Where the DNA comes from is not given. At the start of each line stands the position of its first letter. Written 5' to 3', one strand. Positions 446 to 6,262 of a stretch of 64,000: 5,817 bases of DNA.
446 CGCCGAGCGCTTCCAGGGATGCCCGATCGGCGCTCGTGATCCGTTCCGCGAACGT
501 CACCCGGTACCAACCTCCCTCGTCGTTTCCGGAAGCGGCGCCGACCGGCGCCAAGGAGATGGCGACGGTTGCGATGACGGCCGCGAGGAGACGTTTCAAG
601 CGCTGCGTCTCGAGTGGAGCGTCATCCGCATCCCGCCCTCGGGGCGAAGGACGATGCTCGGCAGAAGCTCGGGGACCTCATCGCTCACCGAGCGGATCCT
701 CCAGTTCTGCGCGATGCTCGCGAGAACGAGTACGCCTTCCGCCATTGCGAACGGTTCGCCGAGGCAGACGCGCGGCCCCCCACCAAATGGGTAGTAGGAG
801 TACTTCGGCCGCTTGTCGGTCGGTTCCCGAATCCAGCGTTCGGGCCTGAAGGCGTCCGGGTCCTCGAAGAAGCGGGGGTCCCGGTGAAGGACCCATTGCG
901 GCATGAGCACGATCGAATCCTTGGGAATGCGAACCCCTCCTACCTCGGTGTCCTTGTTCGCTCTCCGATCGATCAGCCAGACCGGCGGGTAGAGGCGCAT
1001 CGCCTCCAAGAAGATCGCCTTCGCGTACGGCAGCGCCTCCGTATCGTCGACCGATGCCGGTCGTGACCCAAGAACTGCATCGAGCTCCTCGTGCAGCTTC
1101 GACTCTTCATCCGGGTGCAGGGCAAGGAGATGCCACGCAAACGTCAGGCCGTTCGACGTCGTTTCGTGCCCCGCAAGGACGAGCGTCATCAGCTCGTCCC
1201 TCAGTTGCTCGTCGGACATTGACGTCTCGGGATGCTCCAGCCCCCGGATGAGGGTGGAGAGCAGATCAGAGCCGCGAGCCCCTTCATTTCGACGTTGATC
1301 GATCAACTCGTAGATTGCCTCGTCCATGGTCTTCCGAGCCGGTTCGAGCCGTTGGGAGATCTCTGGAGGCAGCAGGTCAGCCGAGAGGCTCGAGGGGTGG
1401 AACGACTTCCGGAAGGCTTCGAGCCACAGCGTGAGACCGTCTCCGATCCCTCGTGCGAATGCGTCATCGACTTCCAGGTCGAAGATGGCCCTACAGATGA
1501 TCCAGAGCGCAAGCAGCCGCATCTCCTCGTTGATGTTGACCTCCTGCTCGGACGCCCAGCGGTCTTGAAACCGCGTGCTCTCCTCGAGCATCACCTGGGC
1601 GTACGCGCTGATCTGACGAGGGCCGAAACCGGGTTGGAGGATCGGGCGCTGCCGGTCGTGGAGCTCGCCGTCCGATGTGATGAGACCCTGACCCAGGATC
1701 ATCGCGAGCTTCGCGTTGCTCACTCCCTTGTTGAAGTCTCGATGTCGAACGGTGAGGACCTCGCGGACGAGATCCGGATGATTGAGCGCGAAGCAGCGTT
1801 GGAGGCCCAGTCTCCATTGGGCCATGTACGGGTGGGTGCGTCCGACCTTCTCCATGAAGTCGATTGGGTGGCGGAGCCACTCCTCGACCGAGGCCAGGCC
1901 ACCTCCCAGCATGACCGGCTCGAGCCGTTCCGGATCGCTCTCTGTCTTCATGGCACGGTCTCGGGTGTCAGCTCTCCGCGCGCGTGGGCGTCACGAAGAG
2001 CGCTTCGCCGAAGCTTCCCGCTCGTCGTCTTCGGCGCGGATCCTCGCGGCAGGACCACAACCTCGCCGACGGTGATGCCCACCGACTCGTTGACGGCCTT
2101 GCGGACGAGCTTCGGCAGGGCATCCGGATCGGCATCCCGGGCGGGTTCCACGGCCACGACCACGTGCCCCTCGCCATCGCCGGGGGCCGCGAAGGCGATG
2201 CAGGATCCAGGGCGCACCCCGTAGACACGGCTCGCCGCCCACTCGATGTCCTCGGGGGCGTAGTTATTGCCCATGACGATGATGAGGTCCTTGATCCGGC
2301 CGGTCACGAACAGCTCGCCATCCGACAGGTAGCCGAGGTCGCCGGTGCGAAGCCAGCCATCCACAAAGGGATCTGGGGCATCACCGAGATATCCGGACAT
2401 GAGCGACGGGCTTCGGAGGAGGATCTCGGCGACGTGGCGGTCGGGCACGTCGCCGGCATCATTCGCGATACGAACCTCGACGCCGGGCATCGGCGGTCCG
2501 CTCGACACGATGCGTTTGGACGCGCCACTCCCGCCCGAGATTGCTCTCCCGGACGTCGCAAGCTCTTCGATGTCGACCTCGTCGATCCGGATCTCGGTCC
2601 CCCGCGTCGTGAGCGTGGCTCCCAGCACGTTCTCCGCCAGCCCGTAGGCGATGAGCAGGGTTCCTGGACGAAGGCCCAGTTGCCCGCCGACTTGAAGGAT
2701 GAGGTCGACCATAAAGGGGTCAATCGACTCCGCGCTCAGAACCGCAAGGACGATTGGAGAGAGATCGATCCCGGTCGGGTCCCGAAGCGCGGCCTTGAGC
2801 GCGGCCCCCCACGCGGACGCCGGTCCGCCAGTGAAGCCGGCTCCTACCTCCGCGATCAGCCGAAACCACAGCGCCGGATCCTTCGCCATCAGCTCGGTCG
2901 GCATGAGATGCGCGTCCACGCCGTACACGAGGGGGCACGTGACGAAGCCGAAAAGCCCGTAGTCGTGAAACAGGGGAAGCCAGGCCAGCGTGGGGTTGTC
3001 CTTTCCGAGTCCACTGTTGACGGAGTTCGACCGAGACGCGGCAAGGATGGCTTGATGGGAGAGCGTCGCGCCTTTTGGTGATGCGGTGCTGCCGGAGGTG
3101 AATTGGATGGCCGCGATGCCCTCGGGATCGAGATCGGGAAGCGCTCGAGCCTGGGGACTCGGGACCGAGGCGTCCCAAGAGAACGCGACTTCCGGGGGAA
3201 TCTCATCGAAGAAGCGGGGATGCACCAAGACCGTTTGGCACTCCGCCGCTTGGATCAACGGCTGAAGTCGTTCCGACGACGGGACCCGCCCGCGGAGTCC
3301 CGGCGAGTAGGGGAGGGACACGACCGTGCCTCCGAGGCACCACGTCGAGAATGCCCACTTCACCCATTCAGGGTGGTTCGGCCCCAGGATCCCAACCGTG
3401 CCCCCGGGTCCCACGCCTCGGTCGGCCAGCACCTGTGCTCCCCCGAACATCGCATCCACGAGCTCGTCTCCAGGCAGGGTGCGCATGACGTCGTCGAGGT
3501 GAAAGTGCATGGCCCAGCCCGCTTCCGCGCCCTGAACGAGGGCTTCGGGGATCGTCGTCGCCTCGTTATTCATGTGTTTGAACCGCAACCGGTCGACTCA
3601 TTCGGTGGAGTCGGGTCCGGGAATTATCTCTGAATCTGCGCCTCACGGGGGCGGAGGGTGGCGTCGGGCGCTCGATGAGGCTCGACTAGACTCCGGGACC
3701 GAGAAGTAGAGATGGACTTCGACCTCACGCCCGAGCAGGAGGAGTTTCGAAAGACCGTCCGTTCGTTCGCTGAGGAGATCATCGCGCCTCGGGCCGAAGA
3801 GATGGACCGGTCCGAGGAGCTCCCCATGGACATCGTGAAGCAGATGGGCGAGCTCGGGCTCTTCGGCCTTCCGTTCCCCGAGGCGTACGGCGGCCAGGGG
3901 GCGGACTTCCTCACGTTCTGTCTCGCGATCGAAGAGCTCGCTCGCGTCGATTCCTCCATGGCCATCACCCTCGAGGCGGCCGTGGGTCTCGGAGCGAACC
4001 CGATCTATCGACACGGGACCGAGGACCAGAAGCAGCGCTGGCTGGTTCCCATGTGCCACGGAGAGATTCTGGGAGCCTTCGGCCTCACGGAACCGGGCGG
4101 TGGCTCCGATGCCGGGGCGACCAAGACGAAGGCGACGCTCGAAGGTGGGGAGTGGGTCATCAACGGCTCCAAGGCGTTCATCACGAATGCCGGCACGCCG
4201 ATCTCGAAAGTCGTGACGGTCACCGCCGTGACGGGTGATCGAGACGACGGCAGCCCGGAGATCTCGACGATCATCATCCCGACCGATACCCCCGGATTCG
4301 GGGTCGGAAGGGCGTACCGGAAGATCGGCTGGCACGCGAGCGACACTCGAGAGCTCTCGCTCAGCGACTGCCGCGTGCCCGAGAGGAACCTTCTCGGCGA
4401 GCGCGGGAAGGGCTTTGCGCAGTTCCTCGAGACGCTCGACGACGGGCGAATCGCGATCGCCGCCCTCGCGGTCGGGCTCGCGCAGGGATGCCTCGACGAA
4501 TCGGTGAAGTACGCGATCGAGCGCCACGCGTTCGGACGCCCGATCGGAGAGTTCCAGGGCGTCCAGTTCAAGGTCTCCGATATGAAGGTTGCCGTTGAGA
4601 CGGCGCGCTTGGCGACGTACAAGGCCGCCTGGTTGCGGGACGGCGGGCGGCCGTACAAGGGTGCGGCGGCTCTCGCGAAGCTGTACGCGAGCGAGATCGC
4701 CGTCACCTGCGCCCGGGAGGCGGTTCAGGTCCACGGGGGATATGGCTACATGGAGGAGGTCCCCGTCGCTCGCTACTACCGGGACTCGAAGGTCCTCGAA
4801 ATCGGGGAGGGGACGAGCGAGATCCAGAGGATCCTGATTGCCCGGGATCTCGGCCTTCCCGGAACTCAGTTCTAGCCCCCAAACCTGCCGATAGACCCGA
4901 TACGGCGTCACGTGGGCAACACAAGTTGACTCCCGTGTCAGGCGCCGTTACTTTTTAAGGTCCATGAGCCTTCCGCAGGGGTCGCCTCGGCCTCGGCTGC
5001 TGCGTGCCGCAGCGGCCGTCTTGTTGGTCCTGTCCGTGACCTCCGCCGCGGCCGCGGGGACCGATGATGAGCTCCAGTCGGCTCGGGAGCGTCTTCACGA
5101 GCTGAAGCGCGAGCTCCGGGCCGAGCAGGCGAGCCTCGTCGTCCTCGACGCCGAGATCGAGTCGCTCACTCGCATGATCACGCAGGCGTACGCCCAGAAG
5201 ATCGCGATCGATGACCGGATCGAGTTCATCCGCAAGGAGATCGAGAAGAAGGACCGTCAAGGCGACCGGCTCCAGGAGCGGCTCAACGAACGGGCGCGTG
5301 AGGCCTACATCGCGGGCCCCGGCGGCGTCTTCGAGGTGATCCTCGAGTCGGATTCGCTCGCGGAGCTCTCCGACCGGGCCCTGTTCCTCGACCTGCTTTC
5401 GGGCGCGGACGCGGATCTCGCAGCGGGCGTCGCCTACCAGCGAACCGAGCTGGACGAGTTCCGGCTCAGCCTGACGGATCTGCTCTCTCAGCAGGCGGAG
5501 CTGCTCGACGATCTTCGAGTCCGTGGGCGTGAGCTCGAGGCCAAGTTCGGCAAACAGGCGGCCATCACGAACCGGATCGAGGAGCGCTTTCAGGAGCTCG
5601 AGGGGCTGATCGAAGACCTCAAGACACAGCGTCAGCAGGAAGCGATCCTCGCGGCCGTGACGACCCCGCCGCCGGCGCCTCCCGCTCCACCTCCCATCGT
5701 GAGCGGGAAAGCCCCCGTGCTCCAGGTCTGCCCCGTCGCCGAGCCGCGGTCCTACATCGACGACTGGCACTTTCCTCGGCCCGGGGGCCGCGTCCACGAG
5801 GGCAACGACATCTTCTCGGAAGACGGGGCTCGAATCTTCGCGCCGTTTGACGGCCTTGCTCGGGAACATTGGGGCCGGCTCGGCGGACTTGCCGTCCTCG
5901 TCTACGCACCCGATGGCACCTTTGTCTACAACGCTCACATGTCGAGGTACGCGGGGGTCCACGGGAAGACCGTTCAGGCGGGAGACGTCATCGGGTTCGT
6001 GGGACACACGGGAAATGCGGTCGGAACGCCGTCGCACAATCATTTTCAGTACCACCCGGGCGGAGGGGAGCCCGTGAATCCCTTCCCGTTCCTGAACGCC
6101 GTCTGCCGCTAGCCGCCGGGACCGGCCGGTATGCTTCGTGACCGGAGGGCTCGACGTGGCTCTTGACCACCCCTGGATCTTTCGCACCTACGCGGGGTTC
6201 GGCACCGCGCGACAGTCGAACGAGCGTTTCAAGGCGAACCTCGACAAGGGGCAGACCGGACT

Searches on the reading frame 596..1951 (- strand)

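Call 39: search_protein_families(library=pfam, proteins=[window:596-1951:-], max_evalue=0.000001)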
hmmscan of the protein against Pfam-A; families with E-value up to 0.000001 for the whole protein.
window:596-1951:- (451 aa): 1 family
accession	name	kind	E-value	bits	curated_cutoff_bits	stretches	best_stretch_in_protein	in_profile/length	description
PF00067.27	p450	-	2.7e-79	267.5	22.8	1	22-438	16-456/462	Cytochrome P450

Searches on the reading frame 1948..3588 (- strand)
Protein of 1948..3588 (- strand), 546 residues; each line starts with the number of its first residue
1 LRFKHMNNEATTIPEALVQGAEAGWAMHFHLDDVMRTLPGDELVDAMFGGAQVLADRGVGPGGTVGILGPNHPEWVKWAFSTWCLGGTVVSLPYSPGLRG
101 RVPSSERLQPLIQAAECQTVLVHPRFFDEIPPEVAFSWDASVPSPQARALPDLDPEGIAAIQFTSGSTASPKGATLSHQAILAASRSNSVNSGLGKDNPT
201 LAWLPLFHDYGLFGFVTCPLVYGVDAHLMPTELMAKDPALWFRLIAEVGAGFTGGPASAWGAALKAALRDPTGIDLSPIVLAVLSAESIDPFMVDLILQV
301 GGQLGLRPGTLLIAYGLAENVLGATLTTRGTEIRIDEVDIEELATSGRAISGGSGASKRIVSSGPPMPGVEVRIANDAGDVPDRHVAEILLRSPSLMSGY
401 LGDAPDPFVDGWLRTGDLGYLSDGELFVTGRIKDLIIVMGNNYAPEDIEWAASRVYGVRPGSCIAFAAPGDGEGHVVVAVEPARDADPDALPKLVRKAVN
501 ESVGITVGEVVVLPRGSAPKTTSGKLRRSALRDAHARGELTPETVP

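Call 39: search_protein_families(library=pfam, proteins=[window:1948-3588:-], max_evalue=0.000001)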
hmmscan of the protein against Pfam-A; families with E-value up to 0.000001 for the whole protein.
window:1948-3588:- (546 aa): 1 family
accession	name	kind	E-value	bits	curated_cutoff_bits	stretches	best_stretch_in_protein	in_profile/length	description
PF00501.34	AMP-binding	-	4.7e-44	151.2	29.9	1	51-401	35-384/384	AMP-binding enzyme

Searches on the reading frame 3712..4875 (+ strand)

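Call 39: search_protein_families(library=pfam, proteins=[window:3712-4875:+], max_evalue=0.000001)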
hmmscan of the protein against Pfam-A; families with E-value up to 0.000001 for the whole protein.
window:3712-4875:+ (387 aa): 4 families
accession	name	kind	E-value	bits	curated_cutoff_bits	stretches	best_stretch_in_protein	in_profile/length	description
PF00441.29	Acyl-CoA_dh_1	-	4.3e-54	183.2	22.4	1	232-380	1-149/150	Acyl-CoA dehydrogenase, C-terminal domain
PF02771.21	Acyl-CoA_dh_N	-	2e-41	141.3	22.9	1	6-118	1-113/113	Acyl-CoA dehydrogenase, N-terminal domain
PF02770.24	Acyl-CoA_dh_M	-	7.6e-23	81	33.3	1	122-220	1-97/97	Acyl-CoA dehydrogenase, middle domain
PF08028.16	Acyl-CoA_dh_2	-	4.8e-22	79.1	22.7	1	248-364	2-128/134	Acyl-CoA dehydrogenase, C-terminal domain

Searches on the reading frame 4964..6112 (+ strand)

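Call 39: search_protein_families(library=pfam, proteins=[window:4964-6112:+], max_evalue=0.000001)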
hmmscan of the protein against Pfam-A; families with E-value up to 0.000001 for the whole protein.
window:4964-6112:+ (382 aa): 1 family
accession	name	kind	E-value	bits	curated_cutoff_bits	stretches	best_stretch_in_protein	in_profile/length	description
PF01551.29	Peptidase_M23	-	8.3e-13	48.8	28.7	1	277-373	2-96/96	Peptidase family M23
